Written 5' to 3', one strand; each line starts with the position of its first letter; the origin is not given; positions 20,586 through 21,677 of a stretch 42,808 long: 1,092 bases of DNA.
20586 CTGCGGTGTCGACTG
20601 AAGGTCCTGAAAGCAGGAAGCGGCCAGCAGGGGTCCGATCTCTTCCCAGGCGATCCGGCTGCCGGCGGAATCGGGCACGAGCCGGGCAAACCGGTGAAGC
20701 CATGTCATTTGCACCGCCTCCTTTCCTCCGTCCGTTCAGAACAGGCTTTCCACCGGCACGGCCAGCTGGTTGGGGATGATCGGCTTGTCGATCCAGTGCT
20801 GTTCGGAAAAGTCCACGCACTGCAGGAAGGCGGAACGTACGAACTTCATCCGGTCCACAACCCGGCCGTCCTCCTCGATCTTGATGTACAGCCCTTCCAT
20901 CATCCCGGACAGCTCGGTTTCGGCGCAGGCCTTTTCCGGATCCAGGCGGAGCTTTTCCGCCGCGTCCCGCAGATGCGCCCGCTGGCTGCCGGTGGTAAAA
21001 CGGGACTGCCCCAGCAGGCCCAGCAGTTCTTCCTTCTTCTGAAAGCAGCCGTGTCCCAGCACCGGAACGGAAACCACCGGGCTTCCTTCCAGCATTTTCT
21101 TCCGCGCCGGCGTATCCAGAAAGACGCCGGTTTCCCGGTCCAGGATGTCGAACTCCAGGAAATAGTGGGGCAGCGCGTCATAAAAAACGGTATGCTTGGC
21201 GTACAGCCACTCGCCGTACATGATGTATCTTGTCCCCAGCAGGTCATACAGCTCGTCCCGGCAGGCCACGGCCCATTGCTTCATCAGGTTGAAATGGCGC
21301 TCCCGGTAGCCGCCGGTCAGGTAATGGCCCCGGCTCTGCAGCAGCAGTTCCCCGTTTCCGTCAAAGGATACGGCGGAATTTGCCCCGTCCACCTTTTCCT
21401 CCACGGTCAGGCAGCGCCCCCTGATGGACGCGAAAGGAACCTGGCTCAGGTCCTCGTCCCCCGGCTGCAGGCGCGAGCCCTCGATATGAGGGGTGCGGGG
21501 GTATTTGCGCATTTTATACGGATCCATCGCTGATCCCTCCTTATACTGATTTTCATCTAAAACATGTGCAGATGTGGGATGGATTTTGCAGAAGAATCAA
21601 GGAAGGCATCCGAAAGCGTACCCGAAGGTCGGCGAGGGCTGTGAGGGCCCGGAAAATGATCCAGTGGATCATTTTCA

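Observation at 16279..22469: Complete split Trl1/Tpt1-style RNA heal-and-seal pathway in one bacterial operon, giving KptA a plausible endogenous substrate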

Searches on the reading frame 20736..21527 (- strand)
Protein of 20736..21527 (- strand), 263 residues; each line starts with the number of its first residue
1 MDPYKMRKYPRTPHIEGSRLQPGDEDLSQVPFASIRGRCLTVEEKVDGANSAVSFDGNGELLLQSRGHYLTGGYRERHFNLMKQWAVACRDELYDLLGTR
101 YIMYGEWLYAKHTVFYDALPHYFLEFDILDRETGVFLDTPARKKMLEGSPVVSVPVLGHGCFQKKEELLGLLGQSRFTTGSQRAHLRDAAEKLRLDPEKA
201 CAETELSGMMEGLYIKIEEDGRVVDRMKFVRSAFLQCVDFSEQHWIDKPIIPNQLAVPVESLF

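Call 3: search_protein_families(library=pfam, proteins=[window:20736-21527:-], max_evalue=0.01)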
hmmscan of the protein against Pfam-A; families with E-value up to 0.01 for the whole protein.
window:20736-21527:- (263 aa): 1 family
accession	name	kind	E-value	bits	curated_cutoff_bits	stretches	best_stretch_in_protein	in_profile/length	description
PF09414.15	RNA_ligase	-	2.5e-32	112.8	27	1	41-229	4-170/171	RNA ligase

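Call 6: search_solved_structures(query=window:20736-21527:-, max_evalue=0.01, show_alignments=2)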
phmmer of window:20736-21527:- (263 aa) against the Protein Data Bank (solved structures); distinct sequences matched with E-value up to 0.01: 0.

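Call 12: find_homologous_proteins(query=window:20736-21527:-, max_evalue=0.00001)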
Query window:20736-21527:- (263 aa): 7776 proteins with E <= 0.00001 among 8000 candidates; the best 120 are listed.
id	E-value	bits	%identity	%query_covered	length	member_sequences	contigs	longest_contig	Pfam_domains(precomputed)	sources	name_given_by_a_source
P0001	1.6e-176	603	100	100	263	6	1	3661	PF09414.16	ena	-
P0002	1.2e-143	495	80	100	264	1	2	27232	PF09414.16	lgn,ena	-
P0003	2.5e-142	491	82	100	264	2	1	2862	PF09414.16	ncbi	-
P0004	1.0e-141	489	79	100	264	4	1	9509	PF09414.16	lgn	-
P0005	9.1e-141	486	78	100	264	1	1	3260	PF09414.16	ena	-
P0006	1.9e-140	485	79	100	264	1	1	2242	PF09414.16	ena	-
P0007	2.5e-140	485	80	100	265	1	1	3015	PF09414.16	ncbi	-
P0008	7.3e-140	483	79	100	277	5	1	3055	PF09414.16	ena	-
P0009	8.0e-140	483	80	100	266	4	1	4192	PF09414.16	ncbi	-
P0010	1.2e-139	482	78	100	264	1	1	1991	PF09414.16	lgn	-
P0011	1.6e-139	482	79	100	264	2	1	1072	PF09414.16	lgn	-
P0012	1.7e-139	482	78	100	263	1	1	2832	PF09414.16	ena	-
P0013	1.7e-139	482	81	100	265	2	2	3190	PF09414.16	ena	-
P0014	1.8e-139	482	78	100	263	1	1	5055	PF09414.16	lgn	-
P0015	2.6e-139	481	79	100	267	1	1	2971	PF09414.16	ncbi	-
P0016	2.6e-139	481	78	100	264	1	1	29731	PF09414.16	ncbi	ncbi:MAG: RNA ligase family protein [Aristaeellaceae bacterium]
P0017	4.3e-139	481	79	100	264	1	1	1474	PF09414.16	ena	-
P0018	6.2e-139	480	79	100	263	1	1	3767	PF09414.16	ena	-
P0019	8.7e-139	480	77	100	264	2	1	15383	PF09414.16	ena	-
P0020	8.9e-139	480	78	100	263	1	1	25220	PF09414.16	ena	-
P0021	1.6e-138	479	78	100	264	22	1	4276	PF09414.16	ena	-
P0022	1.8e-138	479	79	100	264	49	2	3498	PF09414.16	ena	-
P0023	2.3e-138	478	78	100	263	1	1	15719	PF09414.16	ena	-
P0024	2.5e-138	478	79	100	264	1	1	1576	PF09414.16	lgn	-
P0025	3.0e-138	478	79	100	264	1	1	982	PF09414.16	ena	-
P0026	3.1e-138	478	79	100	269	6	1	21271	PF09414.16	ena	-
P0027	4.2e-138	477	78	100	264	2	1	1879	PF09414.16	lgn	-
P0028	4.6e-138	477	78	100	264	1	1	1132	PF09414.16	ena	-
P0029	5.9e-138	477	77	100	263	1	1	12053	PF09414.16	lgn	-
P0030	6.2e-138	477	79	100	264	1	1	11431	PF09414.16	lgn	-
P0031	6.6e-138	477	78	100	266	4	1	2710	PF09414.16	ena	-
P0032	8.0e-138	476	78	100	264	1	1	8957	PF09414.16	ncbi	-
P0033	8.9e-138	476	79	100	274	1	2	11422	PF09414.16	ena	-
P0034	1.0e-137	476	78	100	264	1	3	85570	PF09414.16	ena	-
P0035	1.2e-137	476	77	100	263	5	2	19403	PF09414.16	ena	-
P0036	1.4e-137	476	78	100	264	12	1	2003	PF09414.16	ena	-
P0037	1.6e-137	475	78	100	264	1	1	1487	PF09414.16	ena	-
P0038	1.8e-137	475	78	100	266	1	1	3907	PF09414.16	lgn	-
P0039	2.1e-137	475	77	100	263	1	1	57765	PF09414.16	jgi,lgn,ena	-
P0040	2.2e-137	475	78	100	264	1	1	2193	PF09414.16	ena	-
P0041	3.6e-137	474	78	100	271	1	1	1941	PF09414.16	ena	-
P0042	4.0e-137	474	78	100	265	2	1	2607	PF09414.16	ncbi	-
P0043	4.4e-137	474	78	100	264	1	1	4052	PF09414.16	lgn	-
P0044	7.6e-137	473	78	100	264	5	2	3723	PF09414.16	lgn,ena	-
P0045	7.9e-137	473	79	100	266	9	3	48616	PF09414.16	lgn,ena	-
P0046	9.7e-137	473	78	98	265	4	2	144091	PF09414.16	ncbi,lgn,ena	-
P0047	1.0e-136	473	78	100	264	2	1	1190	PF09414.16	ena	-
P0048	1.1e-136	473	77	100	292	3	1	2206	PF09414.16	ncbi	-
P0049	1.3e-136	472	76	100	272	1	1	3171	PF09414.16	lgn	-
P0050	1.3e-136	472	78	100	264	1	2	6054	PF09414.16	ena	-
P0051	1.4e-136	472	77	100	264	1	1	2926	PF09414.16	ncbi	-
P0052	1.4e-136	472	78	100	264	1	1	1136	PF09414.16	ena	-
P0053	1.6e-136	472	77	100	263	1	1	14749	PF09414.16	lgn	-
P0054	1.9e-136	472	77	100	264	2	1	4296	PF09414.16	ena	-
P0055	2.0e-136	472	77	100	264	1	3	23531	PF09414.16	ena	-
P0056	2.2e-136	472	77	100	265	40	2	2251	PF09414.16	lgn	-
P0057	2.3e-136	472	80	99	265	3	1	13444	PF09414.16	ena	-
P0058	2.7e-136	471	76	100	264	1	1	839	PF09414.16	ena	-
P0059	2.7e-136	471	77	100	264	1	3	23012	PF09414.16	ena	-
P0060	2.7e-136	471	77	100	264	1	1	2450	PF09414.16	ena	-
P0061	3.4e-136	471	77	99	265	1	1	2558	PF09414.16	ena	-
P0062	3.8e-136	471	76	100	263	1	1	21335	PF09414.16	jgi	-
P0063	4.0e-136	471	76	100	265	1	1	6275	PF09414.16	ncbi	-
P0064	4.1e-136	471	79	97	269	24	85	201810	PF09414.16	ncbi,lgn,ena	-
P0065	4.1e-136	471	77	100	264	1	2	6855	PF09414.16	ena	-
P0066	5.0e-136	470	78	100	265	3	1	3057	PF09414.16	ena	-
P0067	5.2e-136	470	77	100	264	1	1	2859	PF09414.16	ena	-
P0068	5.3e-136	470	77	100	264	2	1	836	PF09414.16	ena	-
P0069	9.2e-136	470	77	100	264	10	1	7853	PF09414.16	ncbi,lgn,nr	ncbi:MAG: RNA ligase family protein [Eubacteriales bacterium]|nr:RNA ligase family protein [Eubacter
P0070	9.6e-136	470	77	100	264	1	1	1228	PF09414.16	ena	-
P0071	1.0e-135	469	77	100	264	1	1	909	PF09414.16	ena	-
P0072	1.6e-135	469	78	100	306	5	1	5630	PF09414.16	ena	-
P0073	1.6e-135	469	77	100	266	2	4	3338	PF09414.16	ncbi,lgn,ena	-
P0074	1.7e-135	469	78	98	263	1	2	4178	PF09414.16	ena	-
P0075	1.8e-135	469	78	100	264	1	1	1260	PF09414.16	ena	-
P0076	1.9e-135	469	76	100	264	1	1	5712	PF09414.16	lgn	-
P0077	1.9e-135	469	76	100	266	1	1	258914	PF09414.16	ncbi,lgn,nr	ncbi:MAG: RNA ligase family protein [Eubacteriales bacterium]|nr:RNA ligase family protein [Eubacter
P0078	2.1e-135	468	77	100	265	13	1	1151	PF09414.16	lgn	-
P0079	2.4e-135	468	76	100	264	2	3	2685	PF09414.16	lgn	-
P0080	2.9e-135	468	76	100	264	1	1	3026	PF09414.16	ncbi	-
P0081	3.1e-135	468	76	100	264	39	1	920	PF09414.16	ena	-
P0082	5.4e-135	467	76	100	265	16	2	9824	PF09414.16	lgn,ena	-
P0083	7.8e-135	467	77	100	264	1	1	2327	PF09414.16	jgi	-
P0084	9.2e-135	466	78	100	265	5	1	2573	PF09414.16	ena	-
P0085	1.0e-134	466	77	100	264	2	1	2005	PF09414.16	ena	-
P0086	1.2e-134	466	78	100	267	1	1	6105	PF09414.16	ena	-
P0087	1.3e-134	466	77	100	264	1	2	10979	PF09414.16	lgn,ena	-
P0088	1.3e-134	466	77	98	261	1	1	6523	PF09414.16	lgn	-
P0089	1.8e-134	465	78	99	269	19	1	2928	PF09414.16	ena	-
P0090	2.2e-134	465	77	100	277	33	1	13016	PF09414.16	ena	-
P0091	2.3e-134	465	76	100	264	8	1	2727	PF09414.16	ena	-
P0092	2.3e-134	465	78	100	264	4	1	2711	PF09414.16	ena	-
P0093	2.7e-134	465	76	100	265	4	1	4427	PF09414.16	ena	-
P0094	4.0e-134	464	77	100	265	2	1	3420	PF09414.16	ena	-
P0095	4.8e-134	464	76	100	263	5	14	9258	PF09414.16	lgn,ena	-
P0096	5.4e-134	464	77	100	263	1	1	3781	PF09414.16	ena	-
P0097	5.7e-134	464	75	100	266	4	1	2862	PF09414.16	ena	-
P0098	6.2e-134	464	78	100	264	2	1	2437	PF09414.16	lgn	-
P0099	7.2e-134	463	77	100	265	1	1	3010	PF09414.16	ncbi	-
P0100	1.3e-133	463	77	100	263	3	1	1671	PF09414.16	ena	-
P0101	1.4e-133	462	77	98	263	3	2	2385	PF09414.16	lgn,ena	-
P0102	1.5e-133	462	76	100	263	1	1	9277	PF09414.16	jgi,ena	-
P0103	1.6e-133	462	76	100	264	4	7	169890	PF09414.16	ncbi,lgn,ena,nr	ncbi:MAG: RNA ligase family protein [Blautia sp.]|nr:RNA ligase family protein [Blautia sp.]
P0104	1.7e-133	462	75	100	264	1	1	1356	PF09414.16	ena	-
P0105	2.1e-133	462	75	100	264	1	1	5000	PF09414.16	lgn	-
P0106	2.3e-133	462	78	98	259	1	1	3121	PF09414.16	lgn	-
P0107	2.5e-133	462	74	100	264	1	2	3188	PF09414.16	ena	-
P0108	3.3e-133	461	74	100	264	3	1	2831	PF09414.16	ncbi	ncbi:MAG: RNA ligase family protein [Lachnospiraceae bacterium]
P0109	4.5e-133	461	74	100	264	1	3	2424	PF09414.16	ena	-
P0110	5.2e-133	461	75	100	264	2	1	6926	PF09414.16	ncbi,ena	-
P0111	6.0e-133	460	77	97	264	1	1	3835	PF09414.16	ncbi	-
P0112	6.1e-133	460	74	100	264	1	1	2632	PF09414.16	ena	-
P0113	6.2e-133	460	74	100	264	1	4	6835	PF09414.16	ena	-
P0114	7.0e-133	460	77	100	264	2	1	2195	PF09414.16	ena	-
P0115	7.0e-133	460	75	100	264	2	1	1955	PF09414.16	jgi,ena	-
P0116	1.1e-132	460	75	100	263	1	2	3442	PF09414.16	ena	-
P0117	1.1e-132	460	75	100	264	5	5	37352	PF09414.16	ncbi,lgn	-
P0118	1.2e-132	459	75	100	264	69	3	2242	PF09414.16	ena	-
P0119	1.4e-132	459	76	100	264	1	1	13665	PF09414.16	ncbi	-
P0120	1.4e-132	459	75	100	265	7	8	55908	PF09414.16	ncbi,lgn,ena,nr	ncbi:MAG: RNA ligase family protein [Clostridia bacterium]|nr:RNA ligase family protein [Clostridia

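Call 30: find_encoding_contigs(protein=P0002, flank=10000, max_places=6)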
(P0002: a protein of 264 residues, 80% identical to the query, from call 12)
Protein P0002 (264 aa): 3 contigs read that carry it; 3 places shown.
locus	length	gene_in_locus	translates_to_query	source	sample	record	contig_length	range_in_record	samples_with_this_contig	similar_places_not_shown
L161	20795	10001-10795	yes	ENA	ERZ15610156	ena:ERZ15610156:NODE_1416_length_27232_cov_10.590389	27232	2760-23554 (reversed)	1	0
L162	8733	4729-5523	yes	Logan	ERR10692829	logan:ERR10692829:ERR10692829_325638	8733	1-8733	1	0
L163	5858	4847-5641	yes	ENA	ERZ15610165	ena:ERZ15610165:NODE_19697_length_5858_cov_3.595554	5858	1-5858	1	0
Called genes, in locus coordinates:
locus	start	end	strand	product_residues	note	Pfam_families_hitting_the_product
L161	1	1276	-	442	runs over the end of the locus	PF02386:TrkH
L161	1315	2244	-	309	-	PF00294:PfkB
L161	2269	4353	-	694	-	PF12437:GSIII_N, PF00120:Gln-synt_C, PF18318:Gln-synt_C-ter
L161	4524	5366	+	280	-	PF01261:AP_endonuc_2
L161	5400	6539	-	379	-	-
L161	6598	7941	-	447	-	PF02368:Big_2, PF25354:Ig_NUP210_16th (faint), PF21764:Invasin_D4 (faint), PF26182:Ig_NUP210_5th (faint), PF02368:Big_2 (weak), PF26918:Ig_Eae (weak), PF02368:Big_2, PF26918:Ig_Eae (weak), +2 more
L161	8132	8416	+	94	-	-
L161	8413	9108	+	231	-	PF04002:RadC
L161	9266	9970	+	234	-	PF13489:Methyltransf_23, PF13649:Methyltransf_25, PF13847:Methyltransf_31, PF08241:Methyltransf_11, PF08242:Methyltransf_12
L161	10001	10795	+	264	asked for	PF09414:RNA_ligase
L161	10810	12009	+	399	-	PF01966:HD (weak), PF13671:AAA_33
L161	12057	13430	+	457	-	PF00251:Glyco_hydro_32N, PF08244:Glyco_hydro_32C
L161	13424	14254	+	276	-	PF01261:AP_endonuc_2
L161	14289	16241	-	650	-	PF26549:Tricorn_N (weak), PF26550:Tricorn_2nd (faint), PF01738:DLH (faint), PF00326:Peptidase_S9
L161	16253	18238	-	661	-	PF26549:Tricorn_N (weak), PF05448:AXE1 (weak), PF02129:Peptidase_S15 (faint), PF00326:Peptidase_S9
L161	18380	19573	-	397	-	-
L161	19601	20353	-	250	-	PF00756:Esterase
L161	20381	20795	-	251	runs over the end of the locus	PF00756:Esterase, PF12146:Hydrolase_4 (weak)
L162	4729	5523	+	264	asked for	PF09414:RNA_ligase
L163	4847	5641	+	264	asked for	PF09414:RNA_ligase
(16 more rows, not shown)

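Call 55: search_solved_structures(query=A2, max_evalue=1, show_alignments=3)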
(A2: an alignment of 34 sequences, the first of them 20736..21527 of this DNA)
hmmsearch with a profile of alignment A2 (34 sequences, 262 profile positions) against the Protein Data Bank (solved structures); distinct sequences matched with E-value up to 1: 15.
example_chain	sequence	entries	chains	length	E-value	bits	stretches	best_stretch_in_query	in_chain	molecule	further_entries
8uce_A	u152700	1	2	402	0.00044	23.2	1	34-173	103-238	ATP dependent DNA ligase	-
8ucf_A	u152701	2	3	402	0.00048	23.1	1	34-173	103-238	ATP dependent DNA ligase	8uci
3qwu_A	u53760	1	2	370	0.0012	21.8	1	40-169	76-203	DNA ligase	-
8ucg_A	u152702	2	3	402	0.0084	19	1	115-173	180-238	ATP dependent DNA ligase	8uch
2vug_A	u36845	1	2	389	0.03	17.2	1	37-173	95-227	PAB1020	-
6vt4_A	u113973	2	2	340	0.1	15.4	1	37-166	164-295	RNA Ligase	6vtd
5cot_A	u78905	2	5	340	0.11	15.4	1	37-166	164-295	Naegleria gruberi RNA ligase | RNA ligase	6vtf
6vt5_A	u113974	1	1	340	0.11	15.4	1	37-166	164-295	RNA Ligase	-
6vt3_A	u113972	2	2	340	0.11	15.4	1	37-166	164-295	RNA Ligase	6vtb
6vt8_A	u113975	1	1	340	0.13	15.1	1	37-166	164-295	RNA Ligase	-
6vt1_A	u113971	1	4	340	0.3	14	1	82-166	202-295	RNA Ligase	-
6vt0_A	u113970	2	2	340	0.3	13.9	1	82-166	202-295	RNA Ligase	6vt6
5cou_A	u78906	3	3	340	0.31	13.9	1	82-166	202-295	Naegleria gruberi RNA ligase | RNA ligase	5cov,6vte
8th8_Q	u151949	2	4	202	0.64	12.9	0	119-218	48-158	Calmodulin 7-2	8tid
6vt9_A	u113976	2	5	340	0.82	12.5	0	116-166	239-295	RNA ligase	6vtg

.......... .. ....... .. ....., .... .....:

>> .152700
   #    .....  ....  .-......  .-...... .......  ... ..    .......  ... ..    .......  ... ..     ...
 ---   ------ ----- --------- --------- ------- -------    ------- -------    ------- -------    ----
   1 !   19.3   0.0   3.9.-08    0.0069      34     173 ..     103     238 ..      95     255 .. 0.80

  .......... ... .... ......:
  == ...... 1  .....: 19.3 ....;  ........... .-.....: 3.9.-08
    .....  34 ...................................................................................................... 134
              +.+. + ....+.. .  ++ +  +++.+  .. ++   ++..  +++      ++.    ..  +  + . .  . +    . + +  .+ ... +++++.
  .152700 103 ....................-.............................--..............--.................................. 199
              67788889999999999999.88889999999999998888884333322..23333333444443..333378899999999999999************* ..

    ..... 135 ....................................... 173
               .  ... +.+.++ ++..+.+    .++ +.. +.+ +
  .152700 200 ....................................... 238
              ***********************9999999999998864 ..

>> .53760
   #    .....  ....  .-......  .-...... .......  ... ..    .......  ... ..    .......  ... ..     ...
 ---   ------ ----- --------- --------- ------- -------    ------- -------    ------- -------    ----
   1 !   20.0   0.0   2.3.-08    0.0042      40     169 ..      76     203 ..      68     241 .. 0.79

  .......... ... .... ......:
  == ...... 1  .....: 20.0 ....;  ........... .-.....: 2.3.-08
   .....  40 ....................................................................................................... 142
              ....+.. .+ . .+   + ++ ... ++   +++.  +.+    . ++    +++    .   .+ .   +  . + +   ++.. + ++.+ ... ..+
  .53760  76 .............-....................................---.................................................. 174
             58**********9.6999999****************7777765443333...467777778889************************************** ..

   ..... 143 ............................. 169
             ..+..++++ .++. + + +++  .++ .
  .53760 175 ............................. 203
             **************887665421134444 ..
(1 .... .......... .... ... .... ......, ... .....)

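Call 68: search_protein_families(library=ncbifam, proteins=[window:20736-21527:-], max_evalue=0.001)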
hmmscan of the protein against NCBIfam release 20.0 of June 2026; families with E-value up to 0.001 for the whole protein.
window:20736-21527:- (263 aa): 0 families

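Call 69: search_protein_families(library=padloc, proteins=[window:20736-21527:-], max_evalue=0.001)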
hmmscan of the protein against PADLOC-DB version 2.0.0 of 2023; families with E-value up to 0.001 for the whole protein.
window:20736-21527:- (263 aa): 0 families

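Call 90: predict_structure(alignment_id=A7)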
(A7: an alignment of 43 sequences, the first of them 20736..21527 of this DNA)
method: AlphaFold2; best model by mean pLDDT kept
length: 263 residues; sequences in the alignment: 43
mean_pLDDT: 72.6   pTM: 0.75
mean pLDDT of the five models: 72.6, 69.5, 69.5, 65.0, 64.3
residues with pLDDT >= 90: 68; 70-90: 104; 50-70: 34; < 50: 57
segments of 3 or more residues with pLDDT < 50: 1-25, 110-112, 233-249, 255-263
pLDDT, mean of each block of 10 residues (from residue 1): 34 33 53 93 81 91 69 62 82 93 73 65 72 91 86 87 90 85 86 83 77 88 85 43 45 49 39
secondary structure, 60 per line:
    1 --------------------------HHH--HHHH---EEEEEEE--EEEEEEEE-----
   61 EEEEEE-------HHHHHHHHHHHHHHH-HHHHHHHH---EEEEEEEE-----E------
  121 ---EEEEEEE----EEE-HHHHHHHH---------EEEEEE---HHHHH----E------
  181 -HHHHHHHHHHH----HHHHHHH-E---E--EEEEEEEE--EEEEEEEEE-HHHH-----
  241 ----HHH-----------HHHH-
elements in order: H32-35 E39-45 E48-55 E61-66 H74-88 H90-97 E101-108 E124-130 E135-137 H139-146 E156-161 H165-169 H182-192 H197-203 E212-219 E222-230 H232-235 H259-262

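Call 93: fold_search(model_id=the predicted structure, library=pdb)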
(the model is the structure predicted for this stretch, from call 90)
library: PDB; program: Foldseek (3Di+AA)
matches with E <= 10: 317; with E <= 0.001: 40
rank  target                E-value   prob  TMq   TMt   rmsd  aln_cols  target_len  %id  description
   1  2hvr_A                1.6e-06  1.00  0.45  0.38   8.9       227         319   17  Structure of T4 RNA Ligase 2 with Nicked 5'-Adenylated nucleic acid duplex containing a 3'-deoxyribonucleotide at the  (released 2006-10-17)
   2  1xdn                  2.2e-06  1.00  0.45  0.45   7.9       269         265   15  High resolution crystal structure of an editosome enzyme from trypanosoma brucei: RNA editing ligase 1 (released 2004-12-07)
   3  6vt4                  3.8e-06  1.00  0.51  0.41   5.6       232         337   18  Naegleria gruberi RNA ligase R149A mutant apo (released 2020-04-08)
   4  8uch                  4.0e-06  1.00  0.43  0.31   7.6       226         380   21  Thermophilic RNA Ligase from Palaeococcus pacificus K92A + ATP (released 2024-02-21)
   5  5cot                  4.8e-06  1.00  0.47  0.38   6.0       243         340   17  Structure and mechanism of a eukaryal nick-sealing RNA ligase (released 2015-10-28)
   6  6vte                  5.4e-06  1.00  0.49  0.39   4.9       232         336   16  Naegleria gruberi RNA Ligase K170M mutant with AMP and Mn (released 2020-04-08)
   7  5cou                  6.1e-06  1.00  0.50  0.40   4.5       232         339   17  Structure and mechanism of a eukaryal nick-sealing RNA ligase K170M+ATP (released 2015-10-28)
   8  6vt1_A                6.5e-06  1.00  0.51  0.41   4.7       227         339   17  Naegleria gruberi RNA ligase D172A mutant apo (released 2020-04-08)
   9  1s68                  6.5e-06  1.00  0.44  0.48   8.8       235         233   16  Structure and Mechanism of RNA Ligase (released 2004-02-24)
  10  2vug_A                6.9e-06  1.00  0.43  0.32   8.1       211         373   20  The structure of an archaeal homodimeric RNA ligase (released 2008-06-03)
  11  2hvq                  6.9e-06  1.00  0.45  0.39   8.8       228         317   17  Structure of Adenylated full-length T4 RNA Ligase 2 (released 2006-10-17)
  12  8uce_A                8.3e-06  1.00  0.44  0.32   7.3       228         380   21  Thermophilic RNA Ligase from Palaeococcus pacificus + AMP (released 2024-02-21)
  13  6vt8                  9.4e-06  1.00  0.46  0.37   5.1       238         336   16  Naegleria gruberi RNA ligase E312A mutant with AMP and Mn (released 2020-04-08)
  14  8ucf                  9.4e-06  1.00  0.44  0.31   7.4       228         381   20  Thermophilic RNA Ligase from Palaeococcus pacificus K238G (released 2024-02-21)
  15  6vt5                  9.9e-06  1.00  0.50  0.40   4.5       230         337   17  Naegleria gruberi RNA ligase R4a K121A mutant apo (released 2020-04-08)
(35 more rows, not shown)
